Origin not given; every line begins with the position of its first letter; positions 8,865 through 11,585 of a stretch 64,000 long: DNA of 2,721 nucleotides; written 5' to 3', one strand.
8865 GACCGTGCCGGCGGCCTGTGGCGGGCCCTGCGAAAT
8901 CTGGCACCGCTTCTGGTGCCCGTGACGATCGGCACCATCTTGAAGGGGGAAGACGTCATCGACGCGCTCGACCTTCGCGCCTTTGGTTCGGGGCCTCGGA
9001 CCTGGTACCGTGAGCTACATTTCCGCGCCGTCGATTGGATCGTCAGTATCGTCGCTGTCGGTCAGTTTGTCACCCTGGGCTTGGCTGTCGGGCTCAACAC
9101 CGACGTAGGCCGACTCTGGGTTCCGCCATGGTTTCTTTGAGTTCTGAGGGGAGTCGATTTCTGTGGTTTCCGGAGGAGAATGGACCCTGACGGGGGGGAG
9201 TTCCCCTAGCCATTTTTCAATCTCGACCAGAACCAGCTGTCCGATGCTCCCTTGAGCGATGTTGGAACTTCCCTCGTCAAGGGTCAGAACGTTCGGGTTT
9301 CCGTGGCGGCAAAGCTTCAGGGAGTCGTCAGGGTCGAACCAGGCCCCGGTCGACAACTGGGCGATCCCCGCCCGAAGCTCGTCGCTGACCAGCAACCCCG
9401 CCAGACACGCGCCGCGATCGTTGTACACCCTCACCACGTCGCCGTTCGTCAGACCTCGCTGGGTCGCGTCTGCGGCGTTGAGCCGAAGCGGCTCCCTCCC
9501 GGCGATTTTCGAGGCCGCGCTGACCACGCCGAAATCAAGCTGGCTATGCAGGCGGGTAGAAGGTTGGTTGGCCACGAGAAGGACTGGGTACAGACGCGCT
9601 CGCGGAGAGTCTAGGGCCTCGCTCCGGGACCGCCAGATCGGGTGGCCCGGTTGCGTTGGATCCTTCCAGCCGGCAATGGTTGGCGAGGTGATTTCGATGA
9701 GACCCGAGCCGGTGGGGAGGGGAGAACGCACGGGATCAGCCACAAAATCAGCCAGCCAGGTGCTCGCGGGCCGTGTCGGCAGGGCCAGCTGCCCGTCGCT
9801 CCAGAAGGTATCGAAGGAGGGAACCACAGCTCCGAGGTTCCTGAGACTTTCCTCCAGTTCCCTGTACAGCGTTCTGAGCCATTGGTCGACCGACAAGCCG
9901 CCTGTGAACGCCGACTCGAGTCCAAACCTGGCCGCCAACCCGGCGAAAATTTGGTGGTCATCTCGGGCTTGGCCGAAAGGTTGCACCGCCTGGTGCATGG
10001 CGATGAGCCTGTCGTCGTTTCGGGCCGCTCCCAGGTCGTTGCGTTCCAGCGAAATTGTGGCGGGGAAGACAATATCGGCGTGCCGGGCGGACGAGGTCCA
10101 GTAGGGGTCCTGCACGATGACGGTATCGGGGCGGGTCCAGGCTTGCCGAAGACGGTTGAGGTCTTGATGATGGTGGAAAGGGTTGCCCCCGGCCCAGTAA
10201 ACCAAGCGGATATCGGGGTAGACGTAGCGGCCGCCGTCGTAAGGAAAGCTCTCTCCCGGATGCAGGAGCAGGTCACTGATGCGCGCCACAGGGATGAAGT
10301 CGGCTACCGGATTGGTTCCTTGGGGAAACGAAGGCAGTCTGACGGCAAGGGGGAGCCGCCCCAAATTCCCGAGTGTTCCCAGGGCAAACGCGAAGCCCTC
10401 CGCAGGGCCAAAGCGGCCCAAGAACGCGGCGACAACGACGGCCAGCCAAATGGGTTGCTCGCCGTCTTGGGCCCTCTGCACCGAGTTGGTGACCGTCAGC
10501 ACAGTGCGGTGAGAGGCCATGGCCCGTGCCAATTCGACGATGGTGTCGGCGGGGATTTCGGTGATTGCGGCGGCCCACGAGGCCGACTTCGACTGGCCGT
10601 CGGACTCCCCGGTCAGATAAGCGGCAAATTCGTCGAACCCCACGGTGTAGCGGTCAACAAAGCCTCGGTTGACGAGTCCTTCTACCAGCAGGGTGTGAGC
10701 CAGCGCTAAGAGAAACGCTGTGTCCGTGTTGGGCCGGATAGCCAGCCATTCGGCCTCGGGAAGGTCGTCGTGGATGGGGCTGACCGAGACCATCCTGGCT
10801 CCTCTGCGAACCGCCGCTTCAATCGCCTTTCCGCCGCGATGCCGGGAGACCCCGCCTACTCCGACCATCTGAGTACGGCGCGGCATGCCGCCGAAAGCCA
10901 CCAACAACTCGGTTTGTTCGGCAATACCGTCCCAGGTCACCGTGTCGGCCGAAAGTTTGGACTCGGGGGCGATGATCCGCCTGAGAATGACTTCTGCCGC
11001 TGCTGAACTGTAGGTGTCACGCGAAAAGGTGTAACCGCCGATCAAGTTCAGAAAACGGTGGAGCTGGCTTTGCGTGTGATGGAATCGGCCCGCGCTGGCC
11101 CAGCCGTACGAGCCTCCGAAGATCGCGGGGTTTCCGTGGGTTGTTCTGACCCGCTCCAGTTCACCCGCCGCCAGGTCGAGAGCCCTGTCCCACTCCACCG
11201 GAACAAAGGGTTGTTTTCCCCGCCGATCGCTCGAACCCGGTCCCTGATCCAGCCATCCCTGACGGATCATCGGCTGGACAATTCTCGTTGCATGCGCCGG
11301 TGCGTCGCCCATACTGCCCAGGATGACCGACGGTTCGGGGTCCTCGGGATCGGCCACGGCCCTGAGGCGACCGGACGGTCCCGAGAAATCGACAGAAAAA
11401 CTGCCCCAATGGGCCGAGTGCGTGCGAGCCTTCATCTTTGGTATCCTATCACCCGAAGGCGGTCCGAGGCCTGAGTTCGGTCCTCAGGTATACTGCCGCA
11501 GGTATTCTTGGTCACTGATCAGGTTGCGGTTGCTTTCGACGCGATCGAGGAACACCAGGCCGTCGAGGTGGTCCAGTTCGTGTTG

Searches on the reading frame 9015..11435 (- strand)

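Call 19: search_protein_families(library=pfam, max_evalue=0.00001, proteins=[window:9015-11435:-])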
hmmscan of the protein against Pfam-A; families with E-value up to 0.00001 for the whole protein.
window:9015-11435:- (806 aa): 2 families
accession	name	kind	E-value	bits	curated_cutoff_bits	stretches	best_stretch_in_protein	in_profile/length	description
PF00384.28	Molybdopterin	-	1.7e-49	169.2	24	1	51-502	1-352/353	Molybdopterin oxidoreductase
PF01568.27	Molydop_binding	-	7.2e-18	65.1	26.8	1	620-729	3-103/110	Molydopterin dinucleotide binding domain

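Call 73: search_protein_families(library=ncbifam, max_evalue=0.00001, proteins=[window:9015-11435:-])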
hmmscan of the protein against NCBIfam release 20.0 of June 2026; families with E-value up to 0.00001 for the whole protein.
window:9015-11435:- (806 aa): 18 families
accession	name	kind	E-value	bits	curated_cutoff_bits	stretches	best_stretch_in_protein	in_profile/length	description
TIGR00509.1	bisC_fam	subfamily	3.4e-251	835.8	1017.55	1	8-756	2-768/772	molybdopterin guanine dinucleotide-containing S/N-oxide reductase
NF011682.0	PRK15102.1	equivalog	1.2e-171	572.8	909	1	5-756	48-824/829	trimethylamine-N-oxide reductase TorA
TIGR02164.1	torA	equivalog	5.8e-162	540.7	1465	1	6-755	45-819/824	trimethylamine-N-oxide reductase TorA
TIGR02166.1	dmsA_ynfE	subfamily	3.8e-89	299.7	777.7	1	71-741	114-793/794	DMSO/selenate family reductase complex A subunit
NF011566.1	PRK14990.1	exception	8.4e-66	222.5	1600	1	71-741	129-813/814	dimethylsulfoxide reductase subunit A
NF041885.1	selenate_YnfE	exception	3.1e-62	210.5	1675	1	70-741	117-804/805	selenate/tellurate reductase subunit YnfE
NF041884.1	selenate_YnfF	exception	9.3e-55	185.9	1650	1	71-741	115-797/798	selenate/tellurate reductase subunit YnfF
TIGR01591.1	Fdh-alpha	equivalog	1.4e-34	119.2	666.25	1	72-511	61-485/672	formate dehydrogenase subunit alpha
NF012032.0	PRK15488.1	equivalog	5.9e-32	110.5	694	2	50-309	97-320/759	thiosulfate reductase PhsA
TIGR03479.1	DMSO_red_II_alp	subfamily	1.1e-19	70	984.75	1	410-505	548-644/913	molybdopterin-dependent oxidoreductase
NF047855.1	AssmNtatRedNasC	equivalog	1.2e-13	50.3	1100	0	409-511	410-511/708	assimilatory nitrate reductase catalytic subunit NasC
NF041323.1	Nitr_red_NasA_Halo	equivalog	1.6e-09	36.9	1000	1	206-504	176-470/673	assimilatory nitrate reductase NasA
NF010055.0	PRK13532.1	equivalog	4e-09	35.3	904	1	413-510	479-577/830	nitrate reductase catalytic subunit NapA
NF041783.2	mnquin_red_QrcB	equivalog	6.5e-09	34.5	440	0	228-346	256-363/695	menaquinone reductase molybdopterin-binding-like subunit QrcB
TIGR01706.1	NAPA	equivalog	1.2e-08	33.8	930.55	0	423-510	489-577/830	periplasmic nitrate reductase subunit alpha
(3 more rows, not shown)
